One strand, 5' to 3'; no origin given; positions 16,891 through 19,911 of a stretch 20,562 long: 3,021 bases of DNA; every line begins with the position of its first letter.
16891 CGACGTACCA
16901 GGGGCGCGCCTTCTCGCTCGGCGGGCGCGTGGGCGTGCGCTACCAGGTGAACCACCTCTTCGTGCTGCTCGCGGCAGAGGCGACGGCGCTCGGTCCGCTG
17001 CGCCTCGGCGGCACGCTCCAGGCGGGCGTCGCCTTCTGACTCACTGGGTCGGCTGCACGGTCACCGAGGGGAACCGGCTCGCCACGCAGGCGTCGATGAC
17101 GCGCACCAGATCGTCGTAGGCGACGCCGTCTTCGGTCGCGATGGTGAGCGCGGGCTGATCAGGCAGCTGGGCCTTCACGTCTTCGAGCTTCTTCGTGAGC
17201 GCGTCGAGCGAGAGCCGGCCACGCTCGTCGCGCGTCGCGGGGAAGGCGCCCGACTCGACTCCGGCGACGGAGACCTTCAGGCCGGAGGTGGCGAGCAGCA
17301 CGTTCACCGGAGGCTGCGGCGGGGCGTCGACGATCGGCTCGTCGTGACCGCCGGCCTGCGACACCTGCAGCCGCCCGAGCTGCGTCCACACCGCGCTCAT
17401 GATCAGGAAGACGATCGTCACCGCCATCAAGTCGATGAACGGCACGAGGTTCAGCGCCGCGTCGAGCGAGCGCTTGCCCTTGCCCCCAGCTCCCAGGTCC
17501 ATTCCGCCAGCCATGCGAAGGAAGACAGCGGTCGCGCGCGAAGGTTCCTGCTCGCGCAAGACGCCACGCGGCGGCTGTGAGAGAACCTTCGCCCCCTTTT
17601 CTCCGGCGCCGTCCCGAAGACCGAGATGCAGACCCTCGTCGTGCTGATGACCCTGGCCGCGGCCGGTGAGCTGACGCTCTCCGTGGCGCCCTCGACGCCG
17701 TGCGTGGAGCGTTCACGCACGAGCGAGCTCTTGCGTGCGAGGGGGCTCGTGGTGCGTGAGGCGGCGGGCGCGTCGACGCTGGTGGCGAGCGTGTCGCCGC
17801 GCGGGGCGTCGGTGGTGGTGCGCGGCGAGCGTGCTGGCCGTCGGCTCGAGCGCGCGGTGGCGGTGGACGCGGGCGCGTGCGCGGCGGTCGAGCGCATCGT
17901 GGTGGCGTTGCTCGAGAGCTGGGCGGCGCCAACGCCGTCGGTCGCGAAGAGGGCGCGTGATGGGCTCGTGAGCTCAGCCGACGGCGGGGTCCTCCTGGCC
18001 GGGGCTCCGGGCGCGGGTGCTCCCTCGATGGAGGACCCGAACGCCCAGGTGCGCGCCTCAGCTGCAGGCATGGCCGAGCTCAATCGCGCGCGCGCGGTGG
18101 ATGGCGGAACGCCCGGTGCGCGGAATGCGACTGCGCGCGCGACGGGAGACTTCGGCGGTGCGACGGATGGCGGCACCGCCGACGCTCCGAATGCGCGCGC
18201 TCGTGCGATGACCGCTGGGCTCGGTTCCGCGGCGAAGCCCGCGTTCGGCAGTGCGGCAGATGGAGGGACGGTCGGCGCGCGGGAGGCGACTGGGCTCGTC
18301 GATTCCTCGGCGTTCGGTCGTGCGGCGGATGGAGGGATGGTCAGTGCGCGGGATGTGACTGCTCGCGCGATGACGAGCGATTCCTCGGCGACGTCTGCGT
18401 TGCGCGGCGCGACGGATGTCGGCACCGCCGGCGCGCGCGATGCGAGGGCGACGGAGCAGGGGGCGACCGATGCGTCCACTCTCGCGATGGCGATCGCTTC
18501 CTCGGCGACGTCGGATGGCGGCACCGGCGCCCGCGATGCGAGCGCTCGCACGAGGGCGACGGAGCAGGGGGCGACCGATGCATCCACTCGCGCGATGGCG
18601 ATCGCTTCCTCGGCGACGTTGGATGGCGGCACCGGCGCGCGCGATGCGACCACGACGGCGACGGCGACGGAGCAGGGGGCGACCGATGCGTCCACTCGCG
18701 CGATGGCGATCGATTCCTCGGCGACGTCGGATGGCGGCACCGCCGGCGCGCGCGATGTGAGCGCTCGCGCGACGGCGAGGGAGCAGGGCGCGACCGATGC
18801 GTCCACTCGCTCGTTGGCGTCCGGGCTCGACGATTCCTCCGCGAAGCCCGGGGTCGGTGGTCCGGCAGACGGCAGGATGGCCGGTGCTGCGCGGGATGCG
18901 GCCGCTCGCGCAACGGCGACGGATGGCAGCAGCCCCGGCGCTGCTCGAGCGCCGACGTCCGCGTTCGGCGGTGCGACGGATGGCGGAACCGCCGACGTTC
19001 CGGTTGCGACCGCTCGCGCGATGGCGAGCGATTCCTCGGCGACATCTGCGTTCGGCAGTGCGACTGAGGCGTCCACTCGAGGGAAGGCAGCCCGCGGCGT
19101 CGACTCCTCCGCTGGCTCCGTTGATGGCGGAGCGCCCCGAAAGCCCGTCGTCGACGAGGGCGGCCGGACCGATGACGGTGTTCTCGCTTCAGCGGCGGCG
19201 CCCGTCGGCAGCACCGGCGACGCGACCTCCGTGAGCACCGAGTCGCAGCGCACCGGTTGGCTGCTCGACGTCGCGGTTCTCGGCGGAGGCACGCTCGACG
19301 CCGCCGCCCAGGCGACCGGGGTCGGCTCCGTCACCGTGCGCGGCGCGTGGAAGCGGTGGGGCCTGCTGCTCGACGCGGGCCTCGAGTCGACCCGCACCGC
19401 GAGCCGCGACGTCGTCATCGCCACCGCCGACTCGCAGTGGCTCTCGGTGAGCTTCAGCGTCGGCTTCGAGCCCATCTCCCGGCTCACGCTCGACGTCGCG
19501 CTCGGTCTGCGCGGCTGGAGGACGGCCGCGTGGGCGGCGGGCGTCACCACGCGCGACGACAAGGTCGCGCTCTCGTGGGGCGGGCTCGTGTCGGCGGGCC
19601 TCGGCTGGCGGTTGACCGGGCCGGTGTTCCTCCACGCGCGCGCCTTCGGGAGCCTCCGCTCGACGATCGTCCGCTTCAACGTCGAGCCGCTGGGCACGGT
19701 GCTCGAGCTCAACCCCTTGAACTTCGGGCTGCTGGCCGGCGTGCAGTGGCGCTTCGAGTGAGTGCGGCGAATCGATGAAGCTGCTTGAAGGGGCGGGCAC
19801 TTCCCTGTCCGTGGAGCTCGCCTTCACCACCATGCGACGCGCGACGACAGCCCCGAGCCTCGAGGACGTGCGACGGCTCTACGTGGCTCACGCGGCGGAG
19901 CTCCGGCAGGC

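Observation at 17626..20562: Operon of a tandem-repeat-bearing OMP-like protein, an ECF sigma factor and a putative anti-sigma factor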

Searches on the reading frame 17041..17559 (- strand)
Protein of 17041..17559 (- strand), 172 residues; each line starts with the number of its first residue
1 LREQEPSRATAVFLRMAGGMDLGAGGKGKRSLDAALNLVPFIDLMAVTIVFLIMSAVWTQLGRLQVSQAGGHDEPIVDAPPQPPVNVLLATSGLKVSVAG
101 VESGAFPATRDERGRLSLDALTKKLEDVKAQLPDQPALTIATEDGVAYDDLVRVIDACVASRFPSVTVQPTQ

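Call 5: search_protein_families(library=pfam, proteins=[window:17041-17559:-], max_evalue=0.01)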
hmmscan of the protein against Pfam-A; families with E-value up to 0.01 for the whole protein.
window:17041-17559:- (172 aa): 1 family
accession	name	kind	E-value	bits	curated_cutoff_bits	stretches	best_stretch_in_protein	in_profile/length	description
PF02472.21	ExbD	-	2.4e-16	60.4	25.4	1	30-168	2-123/128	Biopolymer transport protein ExbD/TolR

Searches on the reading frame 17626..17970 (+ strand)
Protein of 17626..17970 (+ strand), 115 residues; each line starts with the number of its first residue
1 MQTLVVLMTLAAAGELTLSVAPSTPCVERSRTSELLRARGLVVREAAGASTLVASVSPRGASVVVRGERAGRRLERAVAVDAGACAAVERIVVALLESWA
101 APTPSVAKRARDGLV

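Call 15: search_protein_families(library=pfam, proteins=[window:17626-17970:+], max_evalue=10)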
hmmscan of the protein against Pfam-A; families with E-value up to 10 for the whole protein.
window:17626-17970:+ (115 aa): 0 families

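Call 18: find_homologous_proteins(query=window:17626-17970:+, max_evalue=0.01)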
Query window:17626-17970:+: 428 candidates shared short words with the query, none scored E <= 0.01.

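Call 50: predict_structure(alignment_id=A3)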
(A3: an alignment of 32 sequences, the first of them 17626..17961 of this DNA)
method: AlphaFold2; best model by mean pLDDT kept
length: 112 residues; sequences in the alignment: 32
mean_pLDDT: 91.1   pTM: 0.80
mean pLDDT of the five models: 91.1, 90.8, 90.7, 90.2, 89.3
residues with pLDDT >= 90: 85; 70-90: 16; 50-70: 11; < 50: 0
segments of 3 or more residues with pLDDT < 50: none
pLDDT, mean of each block of 10 residues (from residue 1): 66 89 97 97 95 98 97 97 95 98 78 63
secondary structure, 60 per line:
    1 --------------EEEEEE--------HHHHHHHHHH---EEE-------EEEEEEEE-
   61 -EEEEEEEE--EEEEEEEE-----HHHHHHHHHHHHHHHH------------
elements in order: E15-20 H29-38 E42-44 E52-59 E62-69 E72-79 H85-100

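Call 90: fold_search(model_id=the predicted structure, library=pdb)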
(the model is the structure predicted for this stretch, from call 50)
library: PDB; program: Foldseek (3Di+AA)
matches with E <= 10: 1253; with E <= 0.001: 1
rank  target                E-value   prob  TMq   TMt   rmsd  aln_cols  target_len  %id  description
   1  8h1r_B                8.0e-04  1.00  0.48  0.34   6.7       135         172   16  Crystal structure of LptDE-YifL complex (released 2023-10-25)
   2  5t11_K                2.1e-03  0.99  0.43  0.38   5.8       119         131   14  PelC L103M dodecamer from Paraburkholderia phytofirmans, space group C2 (released 2017-03-15)
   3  5iva_B                2.9e-03  1.00  0.48  0.37   8.1       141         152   16  The LPS Transporter LptDE from Pseudomonas aeruginosa, core complex (released 2016-05-18)
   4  9ia2_B                4.0e-03  0.96  0.37  0.28  10.2       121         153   12  LpDEM from Escherichia coli (released 2025-12-10)
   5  5ixm_D                4.3e-03  0.98  0.39  0.31   9.9       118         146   13  The LPS Transporter LptDE from Yersinia pestis, core complex (released 2016-05-18)
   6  9i97_B                5.2e-03  0.95  0.37  0.29   9.6       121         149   10  Cryo-EM structure of Shigella flexneri LptDE in complex with a Bicyclic Peptide binder (Compound 12) (released 2025-10-15)
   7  5iv8_D                5.9e-03  0.96  0.36  0.28  10.2       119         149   12  The LPS Transporter LptDE from Klebsiella pneumoniae, core complex (released 2016-05-18)
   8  5xil                  5.9e-03  0.80  0.32  0.10   9.8       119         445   19  Crystal Structure of Leishmania major Prolyl-tRNA Synthetase (LmPRS) (released 2018-03-07)
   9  9kn3_B                6.7e-03  0.97  0.39  0.29  10.0       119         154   12  Cryo-EM structure of LptDEM complex from Escherichia coli (released 2025-07-23)
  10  7fal_B                8.1e-03  0.89  0.36  0.11   8.9       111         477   11  Co-crystal Structure of Toxoplasma gondii Prolyl tRNA Synthetase (TgPRS) in complex with T36 and L-pro (released 2022-08-31)
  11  9q8n_B                8.7e-03  0.96  0.39  0.30  10.1       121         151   12  Cryo-EM structure of Shigella flexneri LptDE bound by a Bicyclic peptide molecule (Compound 16) (released 2025-10-15)
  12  8wi7_w                8.7e-03  0.91  0.35  0.19   5.7       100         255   15  Cryo- EM structure of Mycobacterium smegmatis 70S ribosome, bS1 and RafH. (released 2024-02-28)
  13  7qc1_D                8.7e-03  0.66  0.29  0.09   9.3       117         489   10  Crystal Structure of Prolyl-tRNA synthetase (ProRS, Proline-tRNA ligase) from Plasmodium falciparum in complex with MA (released 2021-12-08)
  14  7qc1_A                9.2e-03  0.82  0.32  0.11   7.8       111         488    9  Crystal Structure of Prolyl-tRNA synthetase (ProRS, Proline-tRNA ligase) from Plasmodium falciparum in complex with MA (released 2021-12-08)
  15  4rh8_C                9.9e-03  0.93  0.38  0.33   7.2       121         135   14  Crystal structure of the outer membrane lipopolysaccharide transport protein LptE (RlpB) from Escherichia coli in the  (released 2015-11-11)
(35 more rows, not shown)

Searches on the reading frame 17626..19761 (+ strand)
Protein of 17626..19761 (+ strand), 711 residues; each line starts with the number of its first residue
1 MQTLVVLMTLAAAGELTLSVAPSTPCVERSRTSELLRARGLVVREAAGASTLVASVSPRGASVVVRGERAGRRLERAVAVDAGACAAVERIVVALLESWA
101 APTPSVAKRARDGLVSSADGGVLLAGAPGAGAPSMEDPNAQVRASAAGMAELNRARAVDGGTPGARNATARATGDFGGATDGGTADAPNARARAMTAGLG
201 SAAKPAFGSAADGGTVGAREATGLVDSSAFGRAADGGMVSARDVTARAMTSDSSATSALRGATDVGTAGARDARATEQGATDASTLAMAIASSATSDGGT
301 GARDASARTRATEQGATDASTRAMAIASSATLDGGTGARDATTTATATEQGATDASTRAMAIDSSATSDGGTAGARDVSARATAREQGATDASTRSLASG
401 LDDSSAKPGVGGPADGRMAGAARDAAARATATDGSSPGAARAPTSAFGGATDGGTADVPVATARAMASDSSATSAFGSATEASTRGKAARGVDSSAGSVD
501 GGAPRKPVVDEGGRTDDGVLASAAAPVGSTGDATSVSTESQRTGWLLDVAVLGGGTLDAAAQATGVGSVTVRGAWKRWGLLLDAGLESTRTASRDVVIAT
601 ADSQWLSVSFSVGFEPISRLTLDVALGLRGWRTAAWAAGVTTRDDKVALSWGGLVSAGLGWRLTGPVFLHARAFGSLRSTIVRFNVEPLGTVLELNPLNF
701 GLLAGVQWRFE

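Call 5: search_protein_families(library=pfam, proteins=[window:17626-19761:+], max_evalue=0.01)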
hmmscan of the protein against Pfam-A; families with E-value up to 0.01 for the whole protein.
window:17626-19761:+ (711 aa): 0 families

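Call 8: search_protein_families(library=ncbifam, proteins=[window:17626-19761:+], max_evalue=0.1)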
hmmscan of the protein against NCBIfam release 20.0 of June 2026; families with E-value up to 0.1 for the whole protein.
window:17626-19761:+ (711 aa): 0 families

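Call 10: find_homologous_proteins(query=window:17626-19758:+, max_evalue=0.001)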
Query window:17626-19758:+: 8000 candidates shared short words with the query, none scored E <= 0.001.

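Call 11: find_encoding_contigs(protein=window:17626-19758:+, flank=10000, max_places=6)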
Protein window:17626-19758:+ (711 aa): no gene with exactly this product is on record in the collection.
